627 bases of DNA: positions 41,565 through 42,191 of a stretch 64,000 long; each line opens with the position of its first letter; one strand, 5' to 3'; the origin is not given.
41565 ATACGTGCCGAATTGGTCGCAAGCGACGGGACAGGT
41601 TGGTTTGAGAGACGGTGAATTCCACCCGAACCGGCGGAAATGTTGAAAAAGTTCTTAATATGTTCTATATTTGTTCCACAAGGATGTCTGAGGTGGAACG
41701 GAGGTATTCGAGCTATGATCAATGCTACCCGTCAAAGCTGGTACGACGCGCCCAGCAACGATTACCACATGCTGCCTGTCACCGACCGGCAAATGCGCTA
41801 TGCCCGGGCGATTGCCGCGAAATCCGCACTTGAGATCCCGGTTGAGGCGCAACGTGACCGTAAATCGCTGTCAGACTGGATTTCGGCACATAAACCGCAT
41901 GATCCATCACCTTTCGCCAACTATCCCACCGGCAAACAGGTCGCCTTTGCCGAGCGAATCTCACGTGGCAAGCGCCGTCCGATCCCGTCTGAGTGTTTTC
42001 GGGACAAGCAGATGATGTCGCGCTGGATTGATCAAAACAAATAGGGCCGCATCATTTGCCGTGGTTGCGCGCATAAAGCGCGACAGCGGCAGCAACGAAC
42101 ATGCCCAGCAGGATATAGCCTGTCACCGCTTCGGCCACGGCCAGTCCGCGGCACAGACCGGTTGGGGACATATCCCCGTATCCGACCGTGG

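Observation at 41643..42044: Uncharacterised two-repeat protein under a double LexA box: candidate new SOS gene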

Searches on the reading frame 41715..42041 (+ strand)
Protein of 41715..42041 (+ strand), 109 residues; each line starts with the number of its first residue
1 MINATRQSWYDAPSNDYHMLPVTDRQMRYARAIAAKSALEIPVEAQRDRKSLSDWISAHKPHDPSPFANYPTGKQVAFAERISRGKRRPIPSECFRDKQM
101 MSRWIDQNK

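Call 7: search_protein_families(library=pfam, proteins=[window:41715-42041:+], max_evalue=10)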
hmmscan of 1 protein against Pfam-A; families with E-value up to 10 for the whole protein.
window:41715-42041:+ (109 aa): 0 families

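Call 8: search_protein_families(library=ncbifam, proteins=[window:41715-42041:+], max_evalue=10)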
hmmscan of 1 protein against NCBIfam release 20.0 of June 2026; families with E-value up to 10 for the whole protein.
window:41715-42041:+ (109 aa): 0 families

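Call 11: find_homologous_proteins(query=window:41715-42041:+, max_evalue=0.001)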
Query window:41715-42041:+ (109 aa): 98 proteins with E <= 0.001 among 99 candidates.
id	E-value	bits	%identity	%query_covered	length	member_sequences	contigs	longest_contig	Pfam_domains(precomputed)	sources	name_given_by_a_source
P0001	2.5e-67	242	99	100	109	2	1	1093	-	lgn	-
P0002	2.0e-63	229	94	100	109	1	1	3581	-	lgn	-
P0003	5.4e-63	228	93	100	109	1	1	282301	-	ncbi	-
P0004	8.7e-63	227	93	100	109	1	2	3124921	-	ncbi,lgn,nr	ncbi:hypothetical protein RKLH11_939 [Rhodobacteraceae bacterium KLH11]|nr:hypothetical protein RKLH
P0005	1.1e-62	227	93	100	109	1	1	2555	-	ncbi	-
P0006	4.1e-61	222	93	100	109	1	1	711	-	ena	-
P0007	6.3e-61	221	90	100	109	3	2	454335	-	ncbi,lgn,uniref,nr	ncbi:hypothetical protein RA28_11400 [Ruegeria sp. ANG-S4]|uniref:hypothetical protein n=1 Tax=Ruege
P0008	2.1e-60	219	91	100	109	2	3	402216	-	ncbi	-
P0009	3.3e-60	219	90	100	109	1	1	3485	-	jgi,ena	jgi:hypothetical protein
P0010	5.0e-60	218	91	100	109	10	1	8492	-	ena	-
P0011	3.0e-59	216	89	100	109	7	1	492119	-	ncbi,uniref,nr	ncbi:hypothetical protein [Ruegeria lacuscaerulensis]|uniref:hypothetical protein n=1 Tax=Ruegeria l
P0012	6.4e-59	215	86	100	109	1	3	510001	-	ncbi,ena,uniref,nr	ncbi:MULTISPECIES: hypothetical protein [unclassified Ruegeria]|uniref:hypothetical protein n=1 Tax=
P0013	1.8e-58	213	85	100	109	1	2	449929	-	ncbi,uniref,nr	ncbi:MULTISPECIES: hypothetical protein [unclassified Ruegeria]|uniref:hypothetical protein n=1 Tax=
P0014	3.0e-58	212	85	100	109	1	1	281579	-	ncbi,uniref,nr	ncbi:hypothetical protein [Ruegeria sp. HKCCD7255]|uniref:hypothetical protein n=1 Tax=Ruegeria sp. 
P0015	2.2e-57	210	87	100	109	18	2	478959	-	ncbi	-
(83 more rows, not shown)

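Call 15: find_related_loci(query=A1, collection=genome_contigs, flank=3000)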
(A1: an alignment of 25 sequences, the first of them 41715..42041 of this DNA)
Query A1 (109 aa) in genome_contigs; peptide patterns used: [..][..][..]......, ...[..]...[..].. (x = any residue, [..] = any of these).
599 stretches matched a pattern (row limit reached: there are more); 566 encode a relative of the query (tblastn E <= 1e-3); the best 80 are kept; 80 distinct loci.
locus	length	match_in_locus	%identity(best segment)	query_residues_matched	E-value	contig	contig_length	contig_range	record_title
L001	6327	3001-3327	93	1-109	5e-67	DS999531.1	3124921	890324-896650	Rhodobacteraceae bacterium KLH11 scf_1108856220445 genomic scaffold, whole genome shotgun sequence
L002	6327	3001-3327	90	1-109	5e-65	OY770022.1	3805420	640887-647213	MAG: uncultured Ruegeria sp. isolate 10dd0a11-7666-4da5-aaec-9611f0725440 genome assembly, chromosome: 1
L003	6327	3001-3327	90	1-109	5e-65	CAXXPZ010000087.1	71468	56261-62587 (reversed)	MAG: uncultured Ruegeria sp. isolate 6fb33499-5c2c-4897-8475-b59f5cda82c2 genome assembly, contig: contig_87, whole geno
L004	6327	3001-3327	88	1-109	7e-63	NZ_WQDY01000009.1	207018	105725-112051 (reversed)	Ruegeria lacuscaerulensis strain HKCCA6521 NODE_9, whole genome shotgun sequence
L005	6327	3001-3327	87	1-109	2e-62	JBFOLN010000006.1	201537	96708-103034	MAG: Ruegeria sp. isolate E16Bin-7-5-2 c_000000004324, whole genome shotgun sequence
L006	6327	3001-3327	85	1-109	2e-61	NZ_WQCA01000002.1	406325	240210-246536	Ruegeria arenilitoris strain HKCCD6430 NODE_2, whole genome shotgun sequence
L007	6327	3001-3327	84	1-109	2e-61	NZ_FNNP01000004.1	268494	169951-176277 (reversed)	Ruegeria halocynthiae strain DSM 27839, whole genome shotgun sequence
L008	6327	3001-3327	84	1-109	1e-60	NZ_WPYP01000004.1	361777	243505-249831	Ruegeria arenilitoris strain HKCCD9208 NODE_4, whole genome shotgun sequence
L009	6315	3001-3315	88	5-109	8e-60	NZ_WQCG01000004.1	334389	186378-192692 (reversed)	Ruegeria atlantica strain HKCCD6212 NODE_4, whole genome shotgun sequence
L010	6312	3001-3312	86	6-109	5e-59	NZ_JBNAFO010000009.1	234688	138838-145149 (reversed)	Ruegeria profundi strain S382 Scaffold9, whole genome shotgun sequence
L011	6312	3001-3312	86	6-109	5e-59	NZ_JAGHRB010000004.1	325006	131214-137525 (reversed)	Ruegeria sp. R13_0 NODE_4_length_325006_cov_50.372745, whole genome shotgun sequence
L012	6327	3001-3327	83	1-109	3e-58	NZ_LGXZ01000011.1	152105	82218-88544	Ruegeria sp. 6PALISEP08 PM05_011, whole genome shotgun sequence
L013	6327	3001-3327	82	1-109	6e-58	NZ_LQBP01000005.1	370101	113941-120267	Ruegeria profundi strain ZGT108 ZB100004, whole genome shotgun sequence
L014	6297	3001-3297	89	11-109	2e-57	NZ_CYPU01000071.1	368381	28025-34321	Ruegeria atlantica strain CECT 4292, whole genome shotgun sequence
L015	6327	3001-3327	82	1-109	4e-57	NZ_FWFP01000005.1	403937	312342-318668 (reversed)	Ruegeria meonggei strain CECT 8411, whole genome shotgun sequence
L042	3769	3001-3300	62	11-109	7e-39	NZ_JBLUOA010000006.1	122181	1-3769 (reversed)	Aliiroseovarius sp. YM-037 NODE_6_length_122181_cov_391.422656, whole genome shotgun sequence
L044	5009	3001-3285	61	14-108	7e-37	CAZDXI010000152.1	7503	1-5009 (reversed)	MAG TPA_asm: uncultured Rhodobacterales bacterium isolate SRP268394_co2_147 genome assembly, contig: NODE_14192_length_7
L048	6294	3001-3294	57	12-109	3e-35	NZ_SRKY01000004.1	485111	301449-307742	Aliishimia ponticola strain MYP11 contig4, whole genome shotgun sequence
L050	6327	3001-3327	55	1-109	2e-35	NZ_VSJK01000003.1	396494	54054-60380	Oceaniovalibus sp. ACAM 378 NODE_3_length_396494_cov_92.7271, whole genome shotgun sequence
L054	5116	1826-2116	57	14-109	9e-35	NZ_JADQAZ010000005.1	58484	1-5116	Harenicola maris strain KMM 3653 NODE_5_length_58484_cov_25.847604, whole genome shotgun sequence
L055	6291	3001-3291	55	14-109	3e-34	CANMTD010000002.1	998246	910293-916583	uncultured Rhodobacteraceae bacterium isolate 2B1-5-42-J.fasta genome assembly, contig: NODE_2, whole genome shotgun seq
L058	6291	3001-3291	59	14-109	3e-34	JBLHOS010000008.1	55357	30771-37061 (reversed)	MAG: Paracoccaceae bacterium isolate 3300055726_134 Ga0535650_0000499, whole genome shotgun sequence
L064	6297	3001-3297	56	11-108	9e-34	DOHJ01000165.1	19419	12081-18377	MAG TPA_asm: Rhodobacteraceae bacterium isolate UBA7952 contig_1642, whole genome shotgun sequence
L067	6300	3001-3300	57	11-109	2e-33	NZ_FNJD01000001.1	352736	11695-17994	Sulfitobacter litoralis strain DSM 17584, whole genome shotgun sequence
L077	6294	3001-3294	57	13-109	1e-32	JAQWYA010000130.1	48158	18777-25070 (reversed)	MAG: Pseudorhodobacter sp. isolate cluster3_bin.44 k119_803998, whole genome shotgun sequence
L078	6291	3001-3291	57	13-108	2e-32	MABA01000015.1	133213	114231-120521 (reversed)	Rhodobacterales bacterium 52_120_T64 BD02T64_scaffold_116, whole genome shotgun sequence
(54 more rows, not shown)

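Call 16: search_solved_structures(query=A1, max_evalue=10, show_alignments=3)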
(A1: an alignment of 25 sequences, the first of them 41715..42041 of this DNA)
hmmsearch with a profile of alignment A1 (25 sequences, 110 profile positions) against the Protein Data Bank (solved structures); distinct sequences matched with E-value up to 10: 1.
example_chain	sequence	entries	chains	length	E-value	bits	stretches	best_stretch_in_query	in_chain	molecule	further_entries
6yw5_DD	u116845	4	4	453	2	12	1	6-77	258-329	Mito ribosomal protein S4 | S4 RNA-binding domain-containing protein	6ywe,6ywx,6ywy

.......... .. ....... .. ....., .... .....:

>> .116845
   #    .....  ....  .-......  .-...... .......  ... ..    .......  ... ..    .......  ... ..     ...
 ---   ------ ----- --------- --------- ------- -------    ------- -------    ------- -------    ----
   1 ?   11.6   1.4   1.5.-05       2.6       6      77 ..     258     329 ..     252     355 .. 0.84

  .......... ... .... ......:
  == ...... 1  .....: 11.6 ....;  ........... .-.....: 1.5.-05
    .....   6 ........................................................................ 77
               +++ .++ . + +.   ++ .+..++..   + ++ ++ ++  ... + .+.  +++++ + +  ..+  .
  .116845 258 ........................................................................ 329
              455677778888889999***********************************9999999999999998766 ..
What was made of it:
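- Tried and rejected: PDB sequence profile search: only a mitoribosomal S4 protein at E 2, rejected (call 16).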

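Call 19: search_protein_families(library=pfam, alignment_id=A1, max_evalue=10)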
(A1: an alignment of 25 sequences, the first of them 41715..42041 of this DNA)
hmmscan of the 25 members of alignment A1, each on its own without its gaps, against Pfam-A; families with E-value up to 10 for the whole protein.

A. member 1, window:41715-42041:+ (109 aa): 0 families

B. families by the number of members that match (of 25 scanned): 13 families
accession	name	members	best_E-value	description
PF04993.18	TfoX_N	7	0.03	TfoX N-terminal domain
PF24351.1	DUF7511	3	0.0063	Domain of unknown function (DUF7511)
PF21793.2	DUF6877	1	0.014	Family of unknown function (DUF6877)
PF20859.2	RHA1_ro05818_N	1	0.037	Hypothetical protein RHA1_ro05818, N-terminal helical domain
PF01527.26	HTH_Tnp_1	1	0.04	Transposase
PF23439.1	DUF7124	1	0.042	Domain of unknown function (DUF7124)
PF23275.1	TPR_23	1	0.073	ESX-1 secretion-associated protein EspA-like, TPR repeats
PF09059.15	TyeA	1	0.077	TyeA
PF12848.13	ABC_tran_Xtn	1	0.12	ABC transporter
PF04564.21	U-box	1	0.13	U-box domain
PF23470.1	Zn_ribbon_PF0610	1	0.13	PF0610 rubredoxin-like zinc beta-ribbon domain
PF24819.1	DUF7710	1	0.22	Domain of unknown function (DUF7710)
PF24622.1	TMP_4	1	0.32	Tape measure protein domain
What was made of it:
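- On Pfam topoisomerase tail repeats (zinc-ribbon and Topo_C_Rpt type): No Pfam hit even at E up to 10 (calls 7, 19).
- On Known SOS division inhibitors or topoisomerase inhibitors (SulA, SidA, GyrI-like): No Pfam or NCBIfam family is matched (calls 7, 8, 19).
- Closest known: Pfam DUF3072. Different: The window protein and all 25 aligned family members give no DUF3072 hit (calls 7, 19).
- There is no GyrI-like or other inhibitor domain (calls 7, 19).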

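Call 22: search_protein_representatives(protein=window:41715-42041:+)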
Query: 109 residues. Proteins with E-value up to 0.001 (for the whole library): 287; up to 1e-10: 99; up to 1e-30: 3. The best 150 are listed.
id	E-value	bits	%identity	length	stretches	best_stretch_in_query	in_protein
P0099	4.9e-33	129.7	58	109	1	7-109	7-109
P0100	9.0e-32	125.6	59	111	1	13-109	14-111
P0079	1.3e-31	125.1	76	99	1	7-80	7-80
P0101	1.2e-28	115.6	56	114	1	11-109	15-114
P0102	1.7e-28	115.1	54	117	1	10-109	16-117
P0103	6.9e-28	113.2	57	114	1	12-109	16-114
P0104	2.8e-26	108.0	58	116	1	20-109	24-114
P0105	1.1e-25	106.1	50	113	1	9-109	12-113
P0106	3.0e-25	104.7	55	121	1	19-109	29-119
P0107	4.6e-25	104.1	52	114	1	13-109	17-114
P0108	5.5e-25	103.8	48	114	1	8-109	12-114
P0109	1.1e-24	102.9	52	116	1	14-109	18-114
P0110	1.3e-24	102.7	56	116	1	23-109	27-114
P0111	6.7e-24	100.3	58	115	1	22-109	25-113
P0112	1.2e-23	99.6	48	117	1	10-109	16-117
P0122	3.0e-21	91.8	31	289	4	23-107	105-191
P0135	6.4e-20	87.5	31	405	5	23-107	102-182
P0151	1.9e-17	79.6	29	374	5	23-107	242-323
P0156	4.8e-15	71.9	28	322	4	12-107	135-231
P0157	4.9e-15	71.8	38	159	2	23-108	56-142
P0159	1.0e-14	70.8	38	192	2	18-108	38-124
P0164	4.3e-14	68.8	33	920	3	23-107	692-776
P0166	6.2e-14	68.3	31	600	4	24-108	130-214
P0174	2.2e-12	63.3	32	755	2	21-109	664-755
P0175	2.4e-12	63.2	40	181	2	20-109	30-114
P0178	4.0e-12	62.5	30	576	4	21-108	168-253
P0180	6.2e-12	61.9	38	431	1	19-109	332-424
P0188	2.4e-11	60.0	34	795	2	21-109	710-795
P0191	3.4e-11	59.5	33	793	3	27-109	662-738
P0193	6.0e-11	58.7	39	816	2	23-109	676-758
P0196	7.5e-11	58.4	38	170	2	22-108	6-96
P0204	2.2e-10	56.9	32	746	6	43-71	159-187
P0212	9.8e-10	54.8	30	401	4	20-108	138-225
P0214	1.3e-09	54.4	33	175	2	19-107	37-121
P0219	1.9e-09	53.9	30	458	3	24-107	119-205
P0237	2.4e-08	50.3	26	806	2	15-108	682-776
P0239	2.8e-08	50.1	31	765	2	23-108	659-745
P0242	3.7e-08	49.7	39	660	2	24-108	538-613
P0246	5.4e-08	49.2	31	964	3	24-109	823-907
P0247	5.7e-08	49.1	38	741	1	22-106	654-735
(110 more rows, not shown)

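Call 23: search_protein_families(library=pfam, proteins=[P0164, P0174, P0188, P0191, P0193, P0237, P0239, P0246, P0247, P0242], max_evalue=0.001)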
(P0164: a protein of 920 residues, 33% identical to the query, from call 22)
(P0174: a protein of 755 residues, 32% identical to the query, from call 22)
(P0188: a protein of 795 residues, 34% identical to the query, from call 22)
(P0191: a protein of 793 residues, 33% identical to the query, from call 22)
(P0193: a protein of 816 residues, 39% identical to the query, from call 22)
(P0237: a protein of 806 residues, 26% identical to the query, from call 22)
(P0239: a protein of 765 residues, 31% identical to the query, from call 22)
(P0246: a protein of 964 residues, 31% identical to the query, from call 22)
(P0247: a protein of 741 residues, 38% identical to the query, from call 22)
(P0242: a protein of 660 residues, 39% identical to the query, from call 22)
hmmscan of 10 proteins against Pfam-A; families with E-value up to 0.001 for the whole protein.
P0164 (920 aa): 2 families
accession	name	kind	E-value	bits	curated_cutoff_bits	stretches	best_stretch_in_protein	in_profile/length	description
PF01131.25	Topoisom_bac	-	5.3e-85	286.3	35.1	1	152-614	4-410/411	DNA topoisomerase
PF01751.28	Toprim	-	4.7e-14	52.8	23.1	1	12-120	1-81/96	Toprim domain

P0174 (755 aa): 2 families
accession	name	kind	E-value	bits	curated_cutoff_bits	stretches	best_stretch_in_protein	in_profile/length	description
PF01131.25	Topoisom_bac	-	1.7e-82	278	35.1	1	148-585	3-410/411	DNA topoisomerase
PF01751.28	Toprim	-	3.8e-16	59.5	23.1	1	6-114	2-82/96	Toprim domain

P0188 (795 aa): 2 families
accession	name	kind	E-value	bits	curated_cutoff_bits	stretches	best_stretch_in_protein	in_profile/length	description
PF01131.25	Topoisom_bac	-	4.1e-82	276.8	35.1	1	146-585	2-408/411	DNA topoisomerase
PF01751.28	Toprim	-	5.3e-12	46.2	23.1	1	8-117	2-86/96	Toprim domain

P0191 (793 aa): 2 families
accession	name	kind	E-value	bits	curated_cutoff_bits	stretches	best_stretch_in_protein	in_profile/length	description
PF01131.25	Topoisom_bac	-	6.8e-65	220.1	35.1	1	145-575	6-410/411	DNA topoisomerase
PF01751.28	Toprim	-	0.0001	22.8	23.1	1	13-110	11-80/96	Toprim domain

P0193 (816 aa): 2 families
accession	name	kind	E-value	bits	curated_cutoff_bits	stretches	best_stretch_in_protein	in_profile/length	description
PF01131.25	Topoisom_bac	-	6.6e-92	309.1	35.1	1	148-591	3-410/411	DNA topoisomerase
PF01751.28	Toprim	-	5.3e-14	52.6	23.1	1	4-126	2-92/96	Toprim domain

P0237 (806 aa): 2 families
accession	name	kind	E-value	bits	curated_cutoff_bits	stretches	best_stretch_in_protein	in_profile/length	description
PF01131.25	Topoisom_bac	-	6.7e-79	266.2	35.1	1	143-606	4-409/411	DNA topoisomerase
PF01751.28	Toprim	-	7.3e-17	61.8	23.1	1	4-122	2-94/96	Toprim domain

P0239 (765 aa): 2 families
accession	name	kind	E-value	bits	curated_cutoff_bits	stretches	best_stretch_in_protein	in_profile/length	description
PF01131.25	Topoisom_bac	-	4.7e-84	283.2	35.1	1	144-583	5-410/411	DNA topoisomerase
PF01751.28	Toprim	-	3.7e-16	59.5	23.1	1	4-119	2-91/96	Toprim domain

P0246 (964 aa): 2 families
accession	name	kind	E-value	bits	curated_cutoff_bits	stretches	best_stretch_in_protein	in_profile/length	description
PF01131.25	Topoisom_bac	-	3.9e-63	214.3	35.1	1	166-647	6-409/411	DNA topoisomerase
PF01751.28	Toprim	-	1.2e-10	41.8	23.1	1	4-131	1-81/96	Toprim domain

P0247 (741 aa): 2 families
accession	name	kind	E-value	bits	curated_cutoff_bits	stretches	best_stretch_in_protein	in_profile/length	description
PF01131.25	Topoisom_bac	-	4.3e-101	339.3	35.1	1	148-574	2-410/411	DNA topoisomerase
PF01751.28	Toprim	-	2e-16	60.4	23.1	1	3-118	2-81/96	Toprim domain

P0242 (660 aa): 2 families
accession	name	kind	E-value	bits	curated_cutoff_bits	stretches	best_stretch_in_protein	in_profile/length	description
PF01131.25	Topoisom_bac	-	7.9e-134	447.2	35.1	1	123-517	2-410/411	DNA topoisomerase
PF01751.28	Toprim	-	5.4e-21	75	23.1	1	2-107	1-95/96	Toprim domain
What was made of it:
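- On Helical C-terminal repeat of topoisomerase III-like enzymes (unnamed, not in Pfam): phmmer E values of 4e-14 to 6e-8 in a library of 1.84 billion, against ten proteins with Toprim plus Topoisom_bac (calls 22, 23).
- On Pfam topoisomerase tail repeats (zinc-ribbon and Topo_C_Rpt type): The repeat-bearing topoisomerases match only Toprim and Topoisom_bac (call 23).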

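Call 24: search_protein_families(library=pfam, proteins=[P0122, P0135, P0151, P0156, P0166, P0178, P0180, P0204, P0212, P0219], max_evalue=0.001)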
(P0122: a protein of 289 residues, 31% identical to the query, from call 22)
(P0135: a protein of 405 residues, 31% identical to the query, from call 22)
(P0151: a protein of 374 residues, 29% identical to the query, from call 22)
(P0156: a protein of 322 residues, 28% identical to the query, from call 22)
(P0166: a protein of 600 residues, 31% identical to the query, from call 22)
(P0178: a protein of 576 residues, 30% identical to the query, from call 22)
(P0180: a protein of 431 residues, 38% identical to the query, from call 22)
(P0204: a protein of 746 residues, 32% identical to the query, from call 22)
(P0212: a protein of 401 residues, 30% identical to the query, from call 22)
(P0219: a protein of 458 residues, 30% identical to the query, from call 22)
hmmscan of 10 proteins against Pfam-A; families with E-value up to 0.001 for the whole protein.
P0122 (289 aa): 1 family
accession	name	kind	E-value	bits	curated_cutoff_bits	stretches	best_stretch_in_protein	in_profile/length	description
PF11272.13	DUF3072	-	0.00057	20.1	27.5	0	251-285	19-51/56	Protein of unknown function (DUF3072)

P0135 (405 aa): 0 families

P0151 (374 aa): 0 families

P0156 (322 aa): 0 families

P0166 (600 aa): 0 families

P0178 (576 aa): 1 family
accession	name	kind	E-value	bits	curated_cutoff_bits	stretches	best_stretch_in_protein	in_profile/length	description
PF11272.13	DUF3072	-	0.00023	21.4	27.5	0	123-157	19-51/56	Protein of unknown function (DUF3072)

P0180 (431 aa): 1 family
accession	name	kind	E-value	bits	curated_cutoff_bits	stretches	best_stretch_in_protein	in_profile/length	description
PF01131.25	Topoisom_bac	-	8.2e-42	144.1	35.1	1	26-254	206-409/411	DNA topoisomerase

P0204 (746 aa): 1 family
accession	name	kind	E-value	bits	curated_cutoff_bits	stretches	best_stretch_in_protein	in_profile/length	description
PF02023.22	SCAN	-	8.4e-08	32.4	27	0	330-368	7-45/90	SCAN domain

P0212 (401 aa): 0 families

P0219 (458 aa): 0 families
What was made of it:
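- On DUF3072: Only distant multi-repeat relatives reach 20-21 bits (calls 7, 19, 24).
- Closest known: Pfam DUF3072. Same: Multi-repeat relatives P0122 and P0178 give sub-threshold matches over about 33 residues (E 2e-4 to 6e-4, 20-21 bits; call 24).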

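Call 28: predict_structure(alignment_id=A1)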
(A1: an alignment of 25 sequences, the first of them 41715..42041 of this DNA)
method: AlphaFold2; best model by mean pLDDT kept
length: 109 residues; sequences in the alignment: 25
mean_pLDDT: 83.9   pTM: 0.50
mean pLDDT of the five models: 83.9, 83.0, 82.6, 82.2, 78.8
residues with pLDDT >= 90: 56; 70-90: 35; 50-70: 6; < 50: 12
segments of 3 or more residues with pLDDT < 50: 1-9, 11-13
pLDDT, mean of each block of 10 residues (from residue 1): 44 58 91 90 89 89 82 96 96 95 95
secondary structure, 60 per line:
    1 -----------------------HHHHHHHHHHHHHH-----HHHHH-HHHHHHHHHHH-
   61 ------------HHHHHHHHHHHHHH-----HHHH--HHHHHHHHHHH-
elements in order: H24-37 H43-47 H49-59 H73-86 H92-95 H98-108
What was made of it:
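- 41772..41894 (+): Repeat 1 (residues 20-60): helix 24-37, helix 43-47, helix 49-59. AF2 model, pLDDT about 90 (call 28).
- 41922..42041 (+): Repeat 2 (residues 70-109): helix 73-86, helix 92-95, helix 98-108. It contains a conserved basic patch, R84-x-K86-R87-R88. AF2 pLDDT about 95 (call 28).
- AF2 gives mean pLDDT 83.9, with three helices per repeat (call 28).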

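Call 29: search_protein_families(library=phrogs, proteins=[window:41715-42041:+, P0122, P0135, P0174], max_evalue=0.01)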
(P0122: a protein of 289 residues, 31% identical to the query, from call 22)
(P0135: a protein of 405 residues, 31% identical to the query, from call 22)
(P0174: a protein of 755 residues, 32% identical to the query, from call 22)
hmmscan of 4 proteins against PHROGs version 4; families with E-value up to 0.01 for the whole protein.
window:41715-42041:+ (109 aa): 0 families

P0122 (289 aa): 4 families
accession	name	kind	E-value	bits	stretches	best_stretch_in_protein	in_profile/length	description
phrog_987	-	unknown function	1.7e-08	35.6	0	105-122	3-20/66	-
phrog_36718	-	unknown function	0.00078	20.7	0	50-61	9-20/64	-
phrog_4322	-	head and packaging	0.003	18.6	0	112-131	61-80/82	virion structural protein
phrog_6680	-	unknown function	0.0092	16.9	0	157-180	19-42/78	-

P0135 (405 aa): 0 families

P0174 (755 aa): 1 family
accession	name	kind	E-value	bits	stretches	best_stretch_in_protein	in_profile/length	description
phrog_13226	-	unknown function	1.6e-108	365.2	1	6-638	4-645/726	-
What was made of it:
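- Tried and rejected: TfoX_N, DUF7511 and the like appear at E of 0.006 or worse and are treated as noise (calls 7, 8, 19, 29).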
